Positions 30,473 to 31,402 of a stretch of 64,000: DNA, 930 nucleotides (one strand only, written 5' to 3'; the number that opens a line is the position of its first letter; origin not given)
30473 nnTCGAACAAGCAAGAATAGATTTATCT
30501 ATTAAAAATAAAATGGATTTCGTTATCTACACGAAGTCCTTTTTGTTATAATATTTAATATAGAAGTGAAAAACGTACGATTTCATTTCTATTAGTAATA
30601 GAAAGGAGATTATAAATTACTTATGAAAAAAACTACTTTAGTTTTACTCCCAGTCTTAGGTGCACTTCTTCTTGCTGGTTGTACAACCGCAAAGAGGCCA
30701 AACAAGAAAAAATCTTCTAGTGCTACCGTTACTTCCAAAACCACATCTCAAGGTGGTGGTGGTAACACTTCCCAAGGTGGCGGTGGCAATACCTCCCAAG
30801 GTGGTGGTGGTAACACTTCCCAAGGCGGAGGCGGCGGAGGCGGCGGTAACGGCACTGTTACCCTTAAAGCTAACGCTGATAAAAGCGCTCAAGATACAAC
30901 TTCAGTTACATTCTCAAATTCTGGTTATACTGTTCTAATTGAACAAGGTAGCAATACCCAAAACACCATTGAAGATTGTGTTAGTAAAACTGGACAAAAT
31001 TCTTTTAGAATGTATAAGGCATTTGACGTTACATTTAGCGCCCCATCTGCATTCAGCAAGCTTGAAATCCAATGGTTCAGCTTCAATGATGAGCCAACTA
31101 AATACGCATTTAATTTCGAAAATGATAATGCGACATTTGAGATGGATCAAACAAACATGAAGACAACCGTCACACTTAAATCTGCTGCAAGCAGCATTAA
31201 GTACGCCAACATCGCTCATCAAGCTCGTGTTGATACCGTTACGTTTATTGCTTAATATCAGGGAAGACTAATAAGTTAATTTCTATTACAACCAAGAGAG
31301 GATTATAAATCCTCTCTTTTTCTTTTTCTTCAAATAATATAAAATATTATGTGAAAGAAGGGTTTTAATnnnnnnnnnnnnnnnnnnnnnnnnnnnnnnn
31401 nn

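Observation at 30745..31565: Near-identical Gly-rich repeat DNA shared by two adjacent lipoprotein genes: substrate for slipped-strand length variation and inter-gene recombination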

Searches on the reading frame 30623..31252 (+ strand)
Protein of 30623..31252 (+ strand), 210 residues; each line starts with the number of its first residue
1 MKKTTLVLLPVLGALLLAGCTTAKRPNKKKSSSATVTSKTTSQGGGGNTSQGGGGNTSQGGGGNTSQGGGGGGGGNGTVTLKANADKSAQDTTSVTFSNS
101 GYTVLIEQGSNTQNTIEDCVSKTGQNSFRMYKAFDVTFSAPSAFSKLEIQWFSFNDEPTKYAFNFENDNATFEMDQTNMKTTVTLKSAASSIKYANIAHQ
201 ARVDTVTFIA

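Call 6: search_protein_families(library=pfam, proteins=[window:30623-31252:+], max_evalue=0.1)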
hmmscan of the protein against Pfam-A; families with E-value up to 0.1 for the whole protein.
window:30623-31252:+ (210 aa): 1 family
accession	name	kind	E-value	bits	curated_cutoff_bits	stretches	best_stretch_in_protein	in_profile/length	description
PF07172.16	GRP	-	1.2e-06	29.5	30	1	1-77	1-79/90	Glycine rich protein family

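Call 9: find_encoding_contigs(protein=window:30623-31252:+, flank=10000, max_places=10)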
Protein window:30623-31252:+ (210 aa): 4 contigs read that carry it; 3 places shown.
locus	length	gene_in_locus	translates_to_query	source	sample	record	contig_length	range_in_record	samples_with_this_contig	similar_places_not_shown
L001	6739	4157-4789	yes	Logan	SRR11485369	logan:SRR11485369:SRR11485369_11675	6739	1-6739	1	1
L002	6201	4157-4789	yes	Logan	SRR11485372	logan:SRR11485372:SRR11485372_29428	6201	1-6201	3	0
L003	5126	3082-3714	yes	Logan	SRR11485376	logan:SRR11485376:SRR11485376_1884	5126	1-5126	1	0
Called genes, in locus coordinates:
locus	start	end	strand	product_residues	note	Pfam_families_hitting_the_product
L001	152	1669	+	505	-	PF01368:DHH, PF02272:DHHA1, PF17768:RecJ_OB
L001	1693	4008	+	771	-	PF02368:Big_2 (faint)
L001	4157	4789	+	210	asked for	PF07172:GRP (weak)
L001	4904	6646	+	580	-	PF07523:Big_3 (weak)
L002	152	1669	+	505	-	PF01368:DHH, PF02272:DHHA1, PF17768:RecJ_OB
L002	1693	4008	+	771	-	PF02368:Big_2 (faint)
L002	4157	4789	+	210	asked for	PF07172:GRP (weak)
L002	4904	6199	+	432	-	?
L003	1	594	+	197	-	?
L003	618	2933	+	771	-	PF02368:Big_2 (faint)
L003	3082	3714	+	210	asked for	PF07172:GRP (weak)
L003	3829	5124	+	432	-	?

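Call 22: find_homologous_proteins(query=window:30623-31252:+)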
Query window:30623-31252:+ (210 aa): 15 proteins with E <= 0.001 among 8000 candidates.
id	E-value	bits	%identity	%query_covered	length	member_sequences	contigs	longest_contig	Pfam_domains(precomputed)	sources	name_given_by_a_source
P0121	2.5e-128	443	100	100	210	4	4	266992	PF07172.17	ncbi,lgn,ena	-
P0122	1.6e-120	418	95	100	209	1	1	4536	PF07172.17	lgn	-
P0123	1.6e-92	327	77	100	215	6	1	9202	-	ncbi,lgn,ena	-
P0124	6.1e-82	292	67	100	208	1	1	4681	-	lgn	-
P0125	7.3e-78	279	62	100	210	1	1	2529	-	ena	-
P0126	5.8e-77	276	69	100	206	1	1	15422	-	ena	-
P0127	4.9e-47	178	56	93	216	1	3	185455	PF07172.17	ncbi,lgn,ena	-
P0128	2.4e-38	150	43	99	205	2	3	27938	-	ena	-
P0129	2.8e-26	111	38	93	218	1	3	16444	-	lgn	-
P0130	4.7e-23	100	34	63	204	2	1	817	-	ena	-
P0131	1.7e-17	82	85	10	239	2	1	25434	-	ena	-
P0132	2.9e-5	42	-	-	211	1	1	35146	-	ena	-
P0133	1.9e-4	39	-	-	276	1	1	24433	-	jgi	jgi:hypothetical protein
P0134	6.1e-4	38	51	22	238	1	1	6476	-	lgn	-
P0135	6.6e-4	38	43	31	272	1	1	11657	-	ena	-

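Call 24: list_cluster_members(proteins=[P0121, P0001, P0123, P0005, P0002])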
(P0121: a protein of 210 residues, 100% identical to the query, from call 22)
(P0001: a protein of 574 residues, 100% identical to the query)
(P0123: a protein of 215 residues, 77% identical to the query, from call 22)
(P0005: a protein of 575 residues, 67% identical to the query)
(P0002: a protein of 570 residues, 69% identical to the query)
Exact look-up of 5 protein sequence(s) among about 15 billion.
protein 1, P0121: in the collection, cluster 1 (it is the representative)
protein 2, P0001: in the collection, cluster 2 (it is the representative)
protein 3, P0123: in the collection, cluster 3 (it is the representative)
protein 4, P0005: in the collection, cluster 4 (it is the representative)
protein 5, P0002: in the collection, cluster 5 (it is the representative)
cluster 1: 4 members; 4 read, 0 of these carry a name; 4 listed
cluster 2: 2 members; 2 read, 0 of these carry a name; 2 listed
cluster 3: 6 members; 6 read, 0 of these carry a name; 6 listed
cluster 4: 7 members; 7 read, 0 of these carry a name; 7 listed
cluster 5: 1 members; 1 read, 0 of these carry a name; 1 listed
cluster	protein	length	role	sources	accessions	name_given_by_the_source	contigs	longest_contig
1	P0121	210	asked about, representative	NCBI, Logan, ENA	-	-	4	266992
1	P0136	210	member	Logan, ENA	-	-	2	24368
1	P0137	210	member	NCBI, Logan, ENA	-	-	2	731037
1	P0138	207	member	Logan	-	-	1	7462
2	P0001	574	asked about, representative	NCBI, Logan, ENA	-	-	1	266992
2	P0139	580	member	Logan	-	-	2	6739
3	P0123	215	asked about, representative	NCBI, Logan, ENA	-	-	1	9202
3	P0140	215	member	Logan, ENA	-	-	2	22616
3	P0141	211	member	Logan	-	-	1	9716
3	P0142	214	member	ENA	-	-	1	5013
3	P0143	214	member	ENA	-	-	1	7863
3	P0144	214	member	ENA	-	-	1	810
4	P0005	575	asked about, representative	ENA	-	-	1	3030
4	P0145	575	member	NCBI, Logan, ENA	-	-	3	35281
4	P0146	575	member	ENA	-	-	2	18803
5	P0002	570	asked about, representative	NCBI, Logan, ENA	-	-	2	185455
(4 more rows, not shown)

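Call 26: find_related_loci(query=A4, collection=genome_contigs, flank=10000)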
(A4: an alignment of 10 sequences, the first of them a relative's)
Query A4 (210 aa) in genome_contigs; peptide patterns used: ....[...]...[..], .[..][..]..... (x = any residue, [..] = any of these).
166 stretches matched a pattern; 5 encode a relative of the query (tblastn E <= 1e-3); 5 distinct loci.
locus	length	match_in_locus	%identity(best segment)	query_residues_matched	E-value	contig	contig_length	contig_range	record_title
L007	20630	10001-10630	97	1-210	8e-135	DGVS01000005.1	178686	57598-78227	MAG TPA_asm: Bacillales bacterium UBA4278 UBA4278_contig_6897, whole genome shotgun sequence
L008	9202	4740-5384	77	1-210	5e-86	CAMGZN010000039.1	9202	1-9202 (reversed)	MAG: uncultured Bacillales bacterium isolate SRR11784291_bin.12_metaWRAP_v1.3_MAG genome assembly, contig: ERZ12202683.8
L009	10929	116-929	38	1-210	9e-25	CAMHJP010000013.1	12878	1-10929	MAG: uncultured Bacillales bacterium isolate SRR11784285_bin.21_metaWRAP_v1.3_MAG genome assembly, contig: ERZ12202772.3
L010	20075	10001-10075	76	1-25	2e-7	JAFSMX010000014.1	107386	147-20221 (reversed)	MAG: Bacilli bacterium isolate RGIG3288 Goat_Reticulum-4__c173276, whole genome shotgun sequence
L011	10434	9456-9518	86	1-21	5e-7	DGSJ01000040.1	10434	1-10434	MAG TPA_asm: Bacillales bacterium UBA4365 UBA4365_contig_64301, whole genome shotgun sequence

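Call 29: find_encoding_contigs(protein=P0127, flank=5000, max_places=4)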
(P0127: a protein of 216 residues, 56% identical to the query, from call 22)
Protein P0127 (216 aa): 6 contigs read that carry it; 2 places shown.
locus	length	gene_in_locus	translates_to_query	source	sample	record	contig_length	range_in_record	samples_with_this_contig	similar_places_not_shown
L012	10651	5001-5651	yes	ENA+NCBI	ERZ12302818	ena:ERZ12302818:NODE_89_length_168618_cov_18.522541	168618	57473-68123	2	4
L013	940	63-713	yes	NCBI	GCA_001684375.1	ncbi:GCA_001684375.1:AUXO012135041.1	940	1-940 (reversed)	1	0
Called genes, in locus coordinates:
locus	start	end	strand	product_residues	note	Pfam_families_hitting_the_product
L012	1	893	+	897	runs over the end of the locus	-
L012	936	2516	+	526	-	PF01368:DHH, PF02272:DHHA1, PF17768:RecJ_OB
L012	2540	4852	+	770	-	PF02368:Big_2 (faint)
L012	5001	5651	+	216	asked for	PF07172:GRP (faint)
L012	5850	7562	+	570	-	-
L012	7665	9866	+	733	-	PF13328:HD_4, PF01966:HD, PF04607:RelA_SpoT, PF02824:TGS, PF28438:RelA_RIS, PF13291:ACT_4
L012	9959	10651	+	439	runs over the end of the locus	PF01409:tRNA-synt_2d (faint), PF13393:tRNA-synt_His, PF00587:tRNA-synt_2b, PF03129:HGTP_anticodon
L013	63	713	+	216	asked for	PF07172:GRP (faint)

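Call 30: find_encoding_contigs(protein=P0131, flank=5000, max_places=4)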
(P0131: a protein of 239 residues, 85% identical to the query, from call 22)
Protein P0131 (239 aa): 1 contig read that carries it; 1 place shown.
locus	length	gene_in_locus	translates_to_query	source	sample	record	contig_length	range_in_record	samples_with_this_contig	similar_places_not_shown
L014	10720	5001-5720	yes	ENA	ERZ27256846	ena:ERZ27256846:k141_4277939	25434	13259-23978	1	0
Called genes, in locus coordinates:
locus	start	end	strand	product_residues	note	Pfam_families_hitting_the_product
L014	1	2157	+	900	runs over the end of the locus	-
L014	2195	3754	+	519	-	PF01368:DHH, PF02272:DHHA1, PF17768:RecJ_OB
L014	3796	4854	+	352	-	-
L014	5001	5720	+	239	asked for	-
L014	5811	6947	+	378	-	-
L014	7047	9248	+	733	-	PF13328:HD_4, PF01966:HD, PF04607:RelA_SpoT, PF02824:TGS, PF28438:RelA_RIS, PF13291:ACT_4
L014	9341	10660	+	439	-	PF01409:tRNA-synt_2d (faint), PF13393:tRNA-synt_His, PF00587:tRNA-synt_2b, PF03129:HGTP_anticodon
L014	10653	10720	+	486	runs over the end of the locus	PF01336:tRNA_anti-codon, PF00152:tRNA-synt_2, PF02938:GAD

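Call 36: search_protein_families(library=ncbifam, proteins=[window:30623-31252:+, P0127, P0131], max_evalue=0.01)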
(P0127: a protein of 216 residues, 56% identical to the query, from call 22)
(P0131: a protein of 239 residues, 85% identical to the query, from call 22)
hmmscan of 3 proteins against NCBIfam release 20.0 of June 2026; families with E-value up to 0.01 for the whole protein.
window:30623-31252:+ (210 aa): 1 family
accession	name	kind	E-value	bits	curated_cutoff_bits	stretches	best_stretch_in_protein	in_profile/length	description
NF058647.1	lipo_LytA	equivalog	0.0063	16.7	110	0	1-36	1-34/107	acidic lipoprotein LytA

P0127 (216 aa): 1 family
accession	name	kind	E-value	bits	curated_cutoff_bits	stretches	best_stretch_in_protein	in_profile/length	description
NF058647.1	lipo_LytA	equivalog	0.0014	18.9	110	0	1-51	1-35/107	acidic lipoprotein LytA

P0131 (239 aa): 2 families
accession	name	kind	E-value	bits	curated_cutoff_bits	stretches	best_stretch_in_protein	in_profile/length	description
NF058647.1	lipo_LytA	equivalog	2.8e-07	30.7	110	1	1-91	1-64/107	acidic lipoprotein LytA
NF041193.1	lipo_SP0191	subfamily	0.0049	16.9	75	1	1-43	1-41/190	SP0191 family lipoprotein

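Call 38: predict_structure(alignment_id=A4)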
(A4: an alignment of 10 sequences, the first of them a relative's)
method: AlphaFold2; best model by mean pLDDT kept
length: 210 residues; sequences in the alignment: 10
mean_pLDDT: 66.4   pTM: 0.58
mean pLDDT of the five models: 66.4, 61.9, 53.8, 53.6, 47.7
residues with pLDDT >= 90: 44; 70-90: 65; 50-70: 31; < 50: 70
segments of 3 or more residues with pLDDT < 50: 1-3, 11-25, 27-73
pLDDT, mean of each block of 10 residues (from residue 1): 48 40 41 37 34 34 35 67 56 83 89 83 64 90 93 67 78 88 93 86 88
secondary structure, 60 per line:
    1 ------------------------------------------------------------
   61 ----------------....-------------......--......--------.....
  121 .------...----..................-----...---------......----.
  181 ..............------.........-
elements in order: E77-80 E94-99 E102-107 H116-121 E128-130 E135-152 E170-175 E180-194 E201-209

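Call 39: find_related_loci(query=A4, collection=metagenome_contigs, flank=4000)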
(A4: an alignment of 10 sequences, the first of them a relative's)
Query A4 (210 aa) in metagenome_contigs; peptide patterns used: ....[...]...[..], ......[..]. (x = any residue, [..] = any of these).
343 stretches matched a pattern; 3 encode a relative of the query (tblastn E <= 1e-3); 3 distinct loci.
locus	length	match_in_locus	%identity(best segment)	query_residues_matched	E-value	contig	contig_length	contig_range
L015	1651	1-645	83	1-210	4e-63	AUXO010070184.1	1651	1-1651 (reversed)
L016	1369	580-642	86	1-21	5e-8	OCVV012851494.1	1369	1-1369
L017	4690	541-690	76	1-49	2e-6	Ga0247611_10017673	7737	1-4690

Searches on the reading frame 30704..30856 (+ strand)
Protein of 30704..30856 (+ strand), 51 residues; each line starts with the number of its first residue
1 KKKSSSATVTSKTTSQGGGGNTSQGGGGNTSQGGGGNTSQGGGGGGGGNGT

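Call 59: find_homologous_proteins(query=window:30704-30856:+, max_evalue=10)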
Query seq(51 aa): 186 candidates shared short words with the query, none scored E <= 10.
